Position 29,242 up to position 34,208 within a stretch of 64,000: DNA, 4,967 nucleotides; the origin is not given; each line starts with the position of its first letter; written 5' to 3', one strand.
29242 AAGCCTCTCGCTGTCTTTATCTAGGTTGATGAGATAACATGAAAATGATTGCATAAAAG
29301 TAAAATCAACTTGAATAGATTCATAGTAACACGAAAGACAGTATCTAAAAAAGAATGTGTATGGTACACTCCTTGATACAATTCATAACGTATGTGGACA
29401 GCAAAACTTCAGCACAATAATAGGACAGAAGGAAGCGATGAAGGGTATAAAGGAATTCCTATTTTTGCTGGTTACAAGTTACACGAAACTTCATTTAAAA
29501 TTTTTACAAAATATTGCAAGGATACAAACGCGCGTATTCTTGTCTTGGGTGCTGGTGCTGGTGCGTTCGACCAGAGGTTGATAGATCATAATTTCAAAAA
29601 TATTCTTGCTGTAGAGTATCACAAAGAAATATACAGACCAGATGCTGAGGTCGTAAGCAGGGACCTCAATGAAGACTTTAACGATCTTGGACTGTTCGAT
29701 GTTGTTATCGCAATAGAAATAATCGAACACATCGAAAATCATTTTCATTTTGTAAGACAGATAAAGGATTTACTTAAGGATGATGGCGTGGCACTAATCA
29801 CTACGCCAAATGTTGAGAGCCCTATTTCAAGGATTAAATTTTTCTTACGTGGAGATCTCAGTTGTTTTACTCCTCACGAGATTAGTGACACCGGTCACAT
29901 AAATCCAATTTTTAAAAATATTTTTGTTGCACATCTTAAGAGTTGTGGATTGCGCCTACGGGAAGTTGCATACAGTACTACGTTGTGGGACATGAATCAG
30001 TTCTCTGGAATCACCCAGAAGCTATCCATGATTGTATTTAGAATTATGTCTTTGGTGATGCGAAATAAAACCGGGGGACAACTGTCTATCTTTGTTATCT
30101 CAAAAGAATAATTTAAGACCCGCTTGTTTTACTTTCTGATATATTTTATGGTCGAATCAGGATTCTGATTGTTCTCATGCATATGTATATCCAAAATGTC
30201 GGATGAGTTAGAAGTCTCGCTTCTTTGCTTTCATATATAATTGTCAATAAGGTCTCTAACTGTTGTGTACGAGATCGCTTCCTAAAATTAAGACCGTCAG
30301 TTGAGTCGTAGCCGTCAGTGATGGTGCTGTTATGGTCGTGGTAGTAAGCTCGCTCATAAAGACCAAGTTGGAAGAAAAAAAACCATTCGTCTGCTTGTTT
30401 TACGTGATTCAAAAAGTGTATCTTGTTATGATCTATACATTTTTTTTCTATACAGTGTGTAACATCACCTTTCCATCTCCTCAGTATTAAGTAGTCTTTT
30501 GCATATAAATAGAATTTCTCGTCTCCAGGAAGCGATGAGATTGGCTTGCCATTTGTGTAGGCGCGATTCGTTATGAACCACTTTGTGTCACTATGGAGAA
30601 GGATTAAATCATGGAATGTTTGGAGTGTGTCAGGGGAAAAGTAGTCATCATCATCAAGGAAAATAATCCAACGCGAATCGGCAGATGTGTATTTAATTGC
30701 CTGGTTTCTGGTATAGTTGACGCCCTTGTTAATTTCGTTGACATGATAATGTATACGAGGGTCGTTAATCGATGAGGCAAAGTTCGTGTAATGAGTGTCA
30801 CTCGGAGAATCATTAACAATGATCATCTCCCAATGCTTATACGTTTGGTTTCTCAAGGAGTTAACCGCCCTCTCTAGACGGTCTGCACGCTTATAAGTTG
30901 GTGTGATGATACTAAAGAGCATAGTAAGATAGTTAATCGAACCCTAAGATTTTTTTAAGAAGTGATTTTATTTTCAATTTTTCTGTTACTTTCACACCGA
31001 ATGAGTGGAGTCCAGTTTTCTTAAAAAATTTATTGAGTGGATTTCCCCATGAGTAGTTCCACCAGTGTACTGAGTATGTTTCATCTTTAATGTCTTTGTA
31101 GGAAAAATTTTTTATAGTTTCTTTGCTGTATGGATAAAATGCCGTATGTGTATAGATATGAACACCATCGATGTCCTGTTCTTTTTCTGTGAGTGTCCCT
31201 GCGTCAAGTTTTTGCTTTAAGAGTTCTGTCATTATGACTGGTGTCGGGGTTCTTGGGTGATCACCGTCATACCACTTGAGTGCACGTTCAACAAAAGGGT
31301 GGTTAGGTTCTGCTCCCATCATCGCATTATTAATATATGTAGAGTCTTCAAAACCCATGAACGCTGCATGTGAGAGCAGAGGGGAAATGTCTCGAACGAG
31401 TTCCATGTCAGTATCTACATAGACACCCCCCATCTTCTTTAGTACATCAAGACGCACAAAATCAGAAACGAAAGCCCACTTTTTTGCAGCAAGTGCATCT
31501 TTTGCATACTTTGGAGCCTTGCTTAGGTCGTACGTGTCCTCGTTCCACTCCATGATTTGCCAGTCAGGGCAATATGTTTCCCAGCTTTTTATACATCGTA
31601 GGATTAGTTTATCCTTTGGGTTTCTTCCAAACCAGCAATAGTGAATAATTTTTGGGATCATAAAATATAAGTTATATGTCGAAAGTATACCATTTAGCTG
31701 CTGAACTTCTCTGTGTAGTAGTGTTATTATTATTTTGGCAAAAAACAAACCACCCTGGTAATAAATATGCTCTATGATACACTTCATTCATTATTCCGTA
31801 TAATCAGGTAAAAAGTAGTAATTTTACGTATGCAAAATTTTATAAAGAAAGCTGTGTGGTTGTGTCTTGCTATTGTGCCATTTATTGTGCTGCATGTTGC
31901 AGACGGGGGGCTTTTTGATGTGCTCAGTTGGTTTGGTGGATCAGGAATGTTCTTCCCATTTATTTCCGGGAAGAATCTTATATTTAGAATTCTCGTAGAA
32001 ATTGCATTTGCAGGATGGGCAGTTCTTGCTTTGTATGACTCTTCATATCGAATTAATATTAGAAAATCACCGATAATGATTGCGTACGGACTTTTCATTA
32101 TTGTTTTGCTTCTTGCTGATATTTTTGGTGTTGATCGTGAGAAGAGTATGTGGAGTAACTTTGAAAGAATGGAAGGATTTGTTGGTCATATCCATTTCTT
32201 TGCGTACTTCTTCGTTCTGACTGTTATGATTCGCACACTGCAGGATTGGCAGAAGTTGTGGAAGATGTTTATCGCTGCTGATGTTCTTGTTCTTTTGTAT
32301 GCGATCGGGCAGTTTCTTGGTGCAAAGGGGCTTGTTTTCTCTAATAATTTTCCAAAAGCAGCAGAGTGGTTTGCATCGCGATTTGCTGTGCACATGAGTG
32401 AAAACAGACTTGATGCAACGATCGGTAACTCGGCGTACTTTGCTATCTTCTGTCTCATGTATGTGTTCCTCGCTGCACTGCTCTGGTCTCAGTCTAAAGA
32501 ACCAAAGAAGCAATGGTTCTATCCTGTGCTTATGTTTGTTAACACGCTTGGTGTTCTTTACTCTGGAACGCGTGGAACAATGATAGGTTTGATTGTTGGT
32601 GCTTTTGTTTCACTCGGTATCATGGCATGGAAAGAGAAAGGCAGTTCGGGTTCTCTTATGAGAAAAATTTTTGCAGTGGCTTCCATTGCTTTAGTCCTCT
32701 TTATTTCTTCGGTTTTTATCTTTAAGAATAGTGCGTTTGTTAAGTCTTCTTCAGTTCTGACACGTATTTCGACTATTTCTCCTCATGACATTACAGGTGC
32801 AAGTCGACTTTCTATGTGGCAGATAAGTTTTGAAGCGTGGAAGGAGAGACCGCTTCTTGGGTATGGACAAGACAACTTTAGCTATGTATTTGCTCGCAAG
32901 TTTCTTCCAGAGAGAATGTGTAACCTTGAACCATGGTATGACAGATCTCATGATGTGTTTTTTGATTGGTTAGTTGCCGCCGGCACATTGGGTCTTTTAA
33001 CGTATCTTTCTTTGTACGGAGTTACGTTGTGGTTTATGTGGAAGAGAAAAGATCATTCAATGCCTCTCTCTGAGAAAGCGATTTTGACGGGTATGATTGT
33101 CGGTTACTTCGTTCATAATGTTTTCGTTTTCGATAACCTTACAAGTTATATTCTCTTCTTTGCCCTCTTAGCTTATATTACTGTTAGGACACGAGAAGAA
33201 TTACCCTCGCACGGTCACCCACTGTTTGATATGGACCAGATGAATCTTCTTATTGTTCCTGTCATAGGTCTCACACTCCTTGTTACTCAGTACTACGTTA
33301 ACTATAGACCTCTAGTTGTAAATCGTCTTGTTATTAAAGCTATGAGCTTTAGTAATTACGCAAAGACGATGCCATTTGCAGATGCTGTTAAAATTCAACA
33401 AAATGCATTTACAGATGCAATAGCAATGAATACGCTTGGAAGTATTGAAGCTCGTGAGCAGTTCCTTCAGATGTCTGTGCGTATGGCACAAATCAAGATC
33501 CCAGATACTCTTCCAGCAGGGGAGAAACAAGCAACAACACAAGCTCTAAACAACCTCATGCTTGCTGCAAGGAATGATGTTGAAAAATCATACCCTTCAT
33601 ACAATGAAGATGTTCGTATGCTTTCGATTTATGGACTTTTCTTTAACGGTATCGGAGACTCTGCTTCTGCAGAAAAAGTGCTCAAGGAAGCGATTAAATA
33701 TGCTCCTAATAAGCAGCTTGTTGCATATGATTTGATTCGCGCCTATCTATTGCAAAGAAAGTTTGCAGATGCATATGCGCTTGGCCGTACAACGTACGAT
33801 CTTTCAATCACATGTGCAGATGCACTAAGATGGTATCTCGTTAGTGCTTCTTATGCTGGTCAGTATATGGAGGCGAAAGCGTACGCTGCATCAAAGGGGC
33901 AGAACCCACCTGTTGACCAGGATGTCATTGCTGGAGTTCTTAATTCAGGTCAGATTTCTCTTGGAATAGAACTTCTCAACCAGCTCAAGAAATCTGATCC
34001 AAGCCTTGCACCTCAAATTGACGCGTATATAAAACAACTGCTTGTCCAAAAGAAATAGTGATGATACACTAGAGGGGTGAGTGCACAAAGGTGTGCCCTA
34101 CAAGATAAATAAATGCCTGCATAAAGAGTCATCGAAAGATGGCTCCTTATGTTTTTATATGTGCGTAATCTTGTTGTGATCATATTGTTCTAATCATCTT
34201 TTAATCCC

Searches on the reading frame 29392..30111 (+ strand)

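Call 11: search_protein_families(library=pfam, proteins=[window:29392-30111:+], max_evalue=0.01)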
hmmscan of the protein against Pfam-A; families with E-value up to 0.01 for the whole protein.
window:29392-30111:+ (239 aa): 5 families
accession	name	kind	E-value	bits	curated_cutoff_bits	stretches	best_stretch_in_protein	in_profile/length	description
PF13489.12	Methyltransf_23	-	7.2e-11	42.5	27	1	43-144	20-124/164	Methyltransferase domain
PF08241.18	Methyltransf_11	-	1.1e-06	29.7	21.2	1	51-136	2-95/95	Methyltransferase domain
PF08242.18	Methyltransf_12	-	1.6e-06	29.2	30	1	51-133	2-97/98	Methyltransferase domain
PF13847.12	Methyltransf_31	-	0.00023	21.3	27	1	96-143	70-116/145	Methyltransferase domain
PF02353.26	CMAS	-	0.0022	17.8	27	1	94-141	122-169/273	Mycolic acid cyclopropane synthetase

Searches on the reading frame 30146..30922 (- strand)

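Call 11: search_protein_families(library=pfam, proteins=[window:30146-30922:-], max_evalue=0.01)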
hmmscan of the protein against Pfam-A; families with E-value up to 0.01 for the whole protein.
window:30146-30922:- (258 aa): 5 families
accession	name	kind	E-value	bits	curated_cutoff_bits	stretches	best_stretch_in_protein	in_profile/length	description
PF00535.33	Glycos_transf_2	-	1.3e-25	90.7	23.3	1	4-107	1-103/168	Glycosyl transferase family 2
PF13641.12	Glyco_tranf_2_3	-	4e-07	30.7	27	1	3-141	3-144/230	Glycosyltransferase like family 2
PF10111.15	Glyco_tranf_2_2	-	1.2e-05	25.4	27.3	1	6-107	3-106/276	Glycosyltransferase like family 2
PF20691.3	TAGT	-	0.0026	18.2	27.5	1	4-92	2-88/205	TET-Associated Glycosyltransferase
PF13704.12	Glyco_tranf_2_4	-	0.0048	17.8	27.5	1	13-100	4-89/98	Glycosyl transferase family 2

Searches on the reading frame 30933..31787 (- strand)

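Call 11: search_protein_families(library=pfam, proteins=[window:30933-31787:-], max_evalue=0.01)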
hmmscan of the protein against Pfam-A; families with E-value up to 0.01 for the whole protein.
window:30933-31787:- (284 aa): 4 families
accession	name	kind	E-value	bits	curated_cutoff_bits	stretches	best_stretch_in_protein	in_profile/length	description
PF04488.21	Gly_transf_sug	-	2.7e-16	60.5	23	1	64-143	6-92/93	Glycosyltransferase sugar-binding region containing DXD motif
PF05704.18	Caps_synth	-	3.5e-09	36.9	24.5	1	42-152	44-164/278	Capsular polysaccharide synthesis protein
PF04572.17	Gb3_synth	-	1e-06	29.4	22.3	1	160-247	3-103/131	Alpha 1,4-glycosyltransferase conserved region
PF12919.13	TcdA_TcdB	-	5.8e-05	22.9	23.6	1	103-128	169-194/382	TcdA/TcdB catalytic glycosyltransferase domain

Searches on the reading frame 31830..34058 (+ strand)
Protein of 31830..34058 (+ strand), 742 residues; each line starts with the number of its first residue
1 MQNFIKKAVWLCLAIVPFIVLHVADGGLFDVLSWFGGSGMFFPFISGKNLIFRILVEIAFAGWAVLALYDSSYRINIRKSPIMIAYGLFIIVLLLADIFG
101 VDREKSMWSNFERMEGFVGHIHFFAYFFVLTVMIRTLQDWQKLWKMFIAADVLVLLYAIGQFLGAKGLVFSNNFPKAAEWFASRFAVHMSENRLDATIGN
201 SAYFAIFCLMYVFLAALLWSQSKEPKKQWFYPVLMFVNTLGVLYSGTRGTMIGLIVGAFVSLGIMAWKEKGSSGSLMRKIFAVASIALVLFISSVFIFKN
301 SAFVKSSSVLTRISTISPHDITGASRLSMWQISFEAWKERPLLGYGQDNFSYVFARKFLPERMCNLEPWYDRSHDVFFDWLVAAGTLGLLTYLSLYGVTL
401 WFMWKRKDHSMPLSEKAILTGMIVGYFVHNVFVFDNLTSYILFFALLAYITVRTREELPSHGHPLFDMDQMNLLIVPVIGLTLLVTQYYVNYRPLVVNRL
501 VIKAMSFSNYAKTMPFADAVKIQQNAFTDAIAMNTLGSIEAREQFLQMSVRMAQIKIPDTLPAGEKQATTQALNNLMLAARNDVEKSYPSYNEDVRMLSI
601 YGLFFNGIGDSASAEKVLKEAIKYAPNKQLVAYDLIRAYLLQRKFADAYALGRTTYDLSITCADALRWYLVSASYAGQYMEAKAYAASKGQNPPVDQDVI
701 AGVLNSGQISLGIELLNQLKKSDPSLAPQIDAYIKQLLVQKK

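Call 11: search_protein_families(library=pfam, proteins=[window:31830-34058:+], max_evalue=0.01)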
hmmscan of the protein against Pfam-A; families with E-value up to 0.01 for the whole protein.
window:31830-34058:+ (742 aa): 2 families
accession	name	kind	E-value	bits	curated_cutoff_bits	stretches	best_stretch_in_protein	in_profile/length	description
PF04932.20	Wzy_C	-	2.9e-19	69.8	31.7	1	234-393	2-149/149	O-Antigen ligase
PF14559.12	TPR_19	-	0.0012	19.5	25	1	609-650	5-46/68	Tetratricopeptide repeat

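Call 13: find_encoding_contigs(protein=window:31830-34058:+, flank=5000, max_places=10)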
Protein window:31830-34058:+ (742 aa): 1 contig read that carries it; 1 place shown.
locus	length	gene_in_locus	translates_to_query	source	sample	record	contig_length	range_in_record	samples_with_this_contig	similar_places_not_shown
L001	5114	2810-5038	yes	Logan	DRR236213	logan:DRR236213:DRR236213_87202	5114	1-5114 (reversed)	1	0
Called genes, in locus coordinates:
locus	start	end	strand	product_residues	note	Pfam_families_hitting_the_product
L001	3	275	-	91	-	?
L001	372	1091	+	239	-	PF13489:Methyltransf_23, PF08241:Methyltransf_11 (weak), PF08242:Methyltransf_12 (weak)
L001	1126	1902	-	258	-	PF00535:Glycos_transf_2, PF10111:Glyco_tranf_2_2 (weak)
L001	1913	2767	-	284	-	PF05704:Caps_synth, PF04488:Gly_transf_sug, PF04572:Gb3_synth (weak)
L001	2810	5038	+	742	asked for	PF04932:Wzy_C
